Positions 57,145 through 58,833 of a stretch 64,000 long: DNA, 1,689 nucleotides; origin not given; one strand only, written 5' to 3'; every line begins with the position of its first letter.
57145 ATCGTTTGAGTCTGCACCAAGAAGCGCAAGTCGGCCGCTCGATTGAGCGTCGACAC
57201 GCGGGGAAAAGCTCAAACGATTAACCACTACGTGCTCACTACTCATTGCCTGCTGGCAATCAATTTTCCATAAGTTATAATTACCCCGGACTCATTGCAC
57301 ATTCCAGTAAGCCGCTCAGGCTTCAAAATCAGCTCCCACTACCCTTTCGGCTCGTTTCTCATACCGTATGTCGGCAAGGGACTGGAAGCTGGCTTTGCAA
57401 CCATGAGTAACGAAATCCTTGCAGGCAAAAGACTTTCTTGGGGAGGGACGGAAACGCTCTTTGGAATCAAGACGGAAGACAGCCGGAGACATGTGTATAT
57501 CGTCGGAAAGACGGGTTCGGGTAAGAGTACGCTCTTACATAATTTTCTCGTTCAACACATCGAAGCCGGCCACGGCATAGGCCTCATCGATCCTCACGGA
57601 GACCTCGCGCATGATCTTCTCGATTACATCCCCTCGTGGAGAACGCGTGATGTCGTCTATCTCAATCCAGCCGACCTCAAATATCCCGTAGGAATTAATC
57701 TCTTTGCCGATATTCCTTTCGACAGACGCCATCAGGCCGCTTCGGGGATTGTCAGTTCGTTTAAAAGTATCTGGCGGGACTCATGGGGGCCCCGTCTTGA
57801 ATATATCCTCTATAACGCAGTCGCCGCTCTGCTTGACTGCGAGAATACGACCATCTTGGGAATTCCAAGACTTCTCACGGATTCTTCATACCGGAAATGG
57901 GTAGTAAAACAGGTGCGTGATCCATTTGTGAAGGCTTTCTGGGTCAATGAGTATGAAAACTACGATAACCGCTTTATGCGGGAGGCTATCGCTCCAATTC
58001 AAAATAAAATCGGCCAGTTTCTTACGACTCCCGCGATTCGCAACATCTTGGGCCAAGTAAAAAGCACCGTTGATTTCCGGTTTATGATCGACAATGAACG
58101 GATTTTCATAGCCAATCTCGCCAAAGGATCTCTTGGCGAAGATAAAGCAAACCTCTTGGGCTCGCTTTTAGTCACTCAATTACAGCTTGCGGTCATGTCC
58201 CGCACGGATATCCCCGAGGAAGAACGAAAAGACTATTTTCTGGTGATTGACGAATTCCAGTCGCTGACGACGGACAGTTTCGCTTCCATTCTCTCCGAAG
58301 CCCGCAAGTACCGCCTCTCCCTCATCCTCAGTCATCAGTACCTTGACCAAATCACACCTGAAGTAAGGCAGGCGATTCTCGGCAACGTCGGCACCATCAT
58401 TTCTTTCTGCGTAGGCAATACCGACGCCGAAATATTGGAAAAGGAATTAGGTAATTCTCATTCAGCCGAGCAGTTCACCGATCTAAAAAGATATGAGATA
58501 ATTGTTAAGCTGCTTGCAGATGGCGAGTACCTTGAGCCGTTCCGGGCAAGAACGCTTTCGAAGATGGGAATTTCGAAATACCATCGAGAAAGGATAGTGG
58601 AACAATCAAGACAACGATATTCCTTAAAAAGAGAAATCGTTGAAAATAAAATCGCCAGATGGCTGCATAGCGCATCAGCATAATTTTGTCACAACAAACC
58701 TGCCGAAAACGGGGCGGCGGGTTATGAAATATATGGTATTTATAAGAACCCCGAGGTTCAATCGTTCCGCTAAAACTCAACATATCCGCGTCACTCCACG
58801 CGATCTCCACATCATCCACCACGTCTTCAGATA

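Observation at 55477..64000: Integrated mobile element with integrase, FtsK/TraD-like ATPase, replication-relaxation protein, primase and SpoVG cargo in a reduced genome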

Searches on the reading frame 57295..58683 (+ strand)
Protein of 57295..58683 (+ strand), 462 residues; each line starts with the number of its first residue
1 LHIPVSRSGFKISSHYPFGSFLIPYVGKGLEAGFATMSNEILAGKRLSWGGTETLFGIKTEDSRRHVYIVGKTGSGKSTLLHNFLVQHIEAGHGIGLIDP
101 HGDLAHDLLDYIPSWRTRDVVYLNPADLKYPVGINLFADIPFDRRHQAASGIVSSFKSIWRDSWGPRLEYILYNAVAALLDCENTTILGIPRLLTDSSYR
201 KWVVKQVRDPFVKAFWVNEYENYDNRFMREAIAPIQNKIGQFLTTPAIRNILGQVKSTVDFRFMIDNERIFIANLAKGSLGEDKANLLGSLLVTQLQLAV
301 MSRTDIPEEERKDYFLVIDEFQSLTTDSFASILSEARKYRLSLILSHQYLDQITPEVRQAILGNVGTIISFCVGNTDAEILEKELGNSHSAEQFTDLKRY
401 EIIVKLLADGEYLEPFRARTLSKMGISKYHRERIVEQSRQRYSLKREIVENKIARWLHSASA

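Call 4: search_protein_families(library=pfam, proteins=[window:57295-58683:+], max_evalue=0.01)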
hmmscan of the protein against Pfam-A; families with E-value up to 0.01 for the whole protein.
window:57295-58683:+ (462 aa): 13 families
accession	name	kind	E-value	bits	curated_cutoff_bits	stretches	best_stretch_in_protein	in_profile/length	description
PF10412.15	TrwB_AAD_bind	-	6.4e-13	48.8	20.5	1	60-388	11-326/387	Type IV secretion-system coupling protein DNA-binding domain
PF01935.23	DUF87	-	2.8e-07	31.3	23.2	1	63-132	22-96/220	Helicase HerA, central domain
PF02534.20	T4SS-DNA_transf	-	1.7e-06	27.6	20.1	1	63-388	43-385/468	Type IV secretory system Conjugative DNA transfer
PF13401.12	AAA_22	-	2e-06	28.6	27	1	63-89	4-30/130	AAA domain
PF25199.1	nSTAND_NTPase5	-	6.8e-05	23.2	34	1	59-121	36-100/145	Novel STAND NTPase 5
PF13191.12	AAA_16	-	0.00017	22.6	32.6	1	61-91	20-51/167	AAA ATPase domain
PF12696.13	TraG-D_C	-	0.00031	21.1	22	1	316-383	4-77/126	TraM recognition site of TraD and TraG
PF01580.24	FtsK_SpoIIIE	-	0.00054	19.9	24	1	44-86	23-61/221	FtsK/SpoIIIE family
PF13604.12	AAA_30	-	0.0016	18.6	27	0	62-108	16-62/191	AAA domain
PF13555.12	AAA_29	-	0.0029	17.8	27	1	62-81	21-39/61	P-loop containing region of AAA domain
PF00270.35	DEAD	-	0.0056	16.9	26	0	63-108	13-61/167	DEAD/DEAH box helicase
PF00005.33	ABC_tran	-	0.0058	17.7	25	0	65-87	12-34/137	ABC transporter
PF20720.3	nSTAND3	-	0.0077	16.4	27.2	0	63-93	16-46/155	Novel STAND NTPase 3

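Call 40: search_protein_families(library=ncbifam, proteins=[window:57403-58683:+], max_evalue=0.01)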
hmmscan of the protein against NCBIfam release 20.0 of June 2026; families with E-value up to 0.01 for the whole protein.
window:57403-58683:+ (426 aa): 15 families
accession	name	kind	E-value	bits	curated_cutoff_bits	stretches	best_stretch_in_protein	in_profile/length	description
NF045973.1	conju_CD1115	equivalog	3.3e-09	36.1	250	2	247-351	260-374/442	VirD4-like conjugal transfer protein, CD1115 family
NF053655.1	CedD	equivalog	1.7e-08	33.6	600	1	17-92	210-284/527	DNA-translocating ATPase CedD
TIGR03743.1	SXT_TraD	subfamily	1.9e-08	33.2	366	1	24-67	171-214/636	conjugative transfer system coupling protein TraD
NF041447.1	TrbC_conju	equivalog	3.1e-06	25.9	800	1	22-64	123-165/685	F-type conjugative transfer protein TrbC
TIGR02759.1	TraD_Ftype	equivalog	3.4e-06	26.1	521.35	0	252-352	383-489/566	type IV conjugative transfer system coupling protein TraD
NF041326.1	Bacteroid_MobC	subfamily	3.3e-05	22.5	900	1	274-352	454-536/655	conjugal transfer protein MobC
TIGR03925.1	T7SS_EccC_b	equivalog_domain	0.00062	18.2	346.55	0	267-325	177-241/564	type VII secretion protein EccCb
TIGR00929.1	VirB4_CagE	subfamily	0.00093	17.5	643.1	0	28-51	437-460/792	VirB4 family type IV secretion/conjugal transfer ATPase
NF045975.1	VirB4_plasma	equivalog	0.00098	16.9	590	1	31-65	518-552/894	Mbov_0397 family ICE element conjugal transfer ATPase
NF006486.0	PRK08903.1-6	equivalog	0.0053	16.3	307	0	27-63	35-71/222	DnaA regulatory inactivator Hda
TIGR03420.1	DnaA_homol_Hda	equivalog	0.0068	16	194.8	0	23-63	33-73/226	DnaA regulatory inactivator Hda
TIGR04521.1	ECF_ATPase_2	equivalog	0.0072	15.4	330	0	27-48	30-51/279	energy-coupling factor transporter ATPase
TIGR00231.1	small_GTP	domain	0.0075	16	42.5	0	28-52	3-27/164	GTP-binding protein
NF041017.1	DNA_import_CedB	equivalog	0.0078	14.9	700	0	24-75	271-323/590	DNA import protein CedB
TIGR03754.1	conj_TOL_TraD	equivalog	0.0089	14.6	647.55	0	24-68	176-220/643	type IV conjugative transfer system coupling protein TraD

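Call 59: search_solved_structures(query=window:57403-58683:+, max_evalue=1)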
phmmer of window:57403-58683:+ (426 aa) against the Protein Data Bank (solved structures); distinct sequences matched with E-value up to 1: 8.
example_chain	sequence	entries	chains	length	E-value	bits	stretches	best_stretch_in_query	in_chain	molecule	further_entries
1gl6_A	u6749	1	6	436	3.5e-06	29.7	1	26-129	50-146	ATPASE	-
1e9r_A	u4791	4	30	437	3.5e-06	29.7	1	26-129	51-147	CONJUGAL TRANSFER PROTEIN TRWB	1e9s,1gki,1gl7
6sz9_A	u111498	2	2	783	0.0012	21.4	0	23-68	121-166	IcmO (DotL)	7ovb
6ha8_V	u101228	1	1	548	0.18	14.2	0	29-67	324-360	Nucleotide-binding protein ExpZ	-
2kjq_A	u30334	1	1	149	0.18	14.2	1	27-64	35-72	DnaA-related protein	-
9ibc_LV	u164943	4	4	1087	0.2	14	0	25-59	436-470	RNA helicase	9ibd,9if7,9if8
7p48_6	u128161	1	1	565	0.21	14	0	27-78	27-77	ABC-F type ribosomal protection protein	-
4eun_A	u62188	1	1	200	0.96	11.8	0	15-48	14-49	thermoresistant glucokinase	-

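Call 61: search_protein_families(library=phrogs, proteins=[window:57403-58683:+], max_evalue=0.001)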
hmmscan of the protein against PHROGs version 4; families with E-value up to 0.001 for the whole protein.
window:57403-58683:+ (426 aa): 3 families
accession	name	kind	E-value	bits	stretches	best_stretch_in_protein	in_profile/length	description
phrog_5156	-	unknown function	2.2e-58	199.1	1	32-418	415-805/824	-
phrog_7035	-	unknown function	7.1e-13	48.8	2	232-369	448-593/969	-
phrog_2666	-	head and packaging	6.8e-09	35.9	1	24-69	317-362/555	terminase large subunit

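Call 84: search_protein_families(library=padloc, proteins=[window:57403-58683:+], max_evalue=0.001)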
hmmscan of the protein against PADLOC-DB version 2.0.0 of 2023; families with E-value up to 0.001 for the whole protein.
window:57403-58683:+ (426 aa): 7 families
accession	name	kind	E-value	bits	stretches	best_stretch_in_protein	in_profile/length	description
PDLC04140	mad8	-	1.3e-21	75.4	1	14-368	12-286/314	mads_8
PDLC04103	HerA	-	8.8e-11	38.8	2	281-353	457-526/579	-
PDLC04105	HerA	-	9.7e-08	29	1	28-71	166-210/576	-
PDLC04135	mad3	-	4.1e-05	21.3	1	9-48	3-42/374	mads_3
PDLC01055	HerA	-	0.0001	19.2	1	23-74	152-205/532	Type III coevolved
PDLC04106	HerA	-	0.00013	18.6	0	286-341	534-585/667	-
PDLC02350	AbiO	-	0.00045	17.1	0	259-314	240-295/468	AbiO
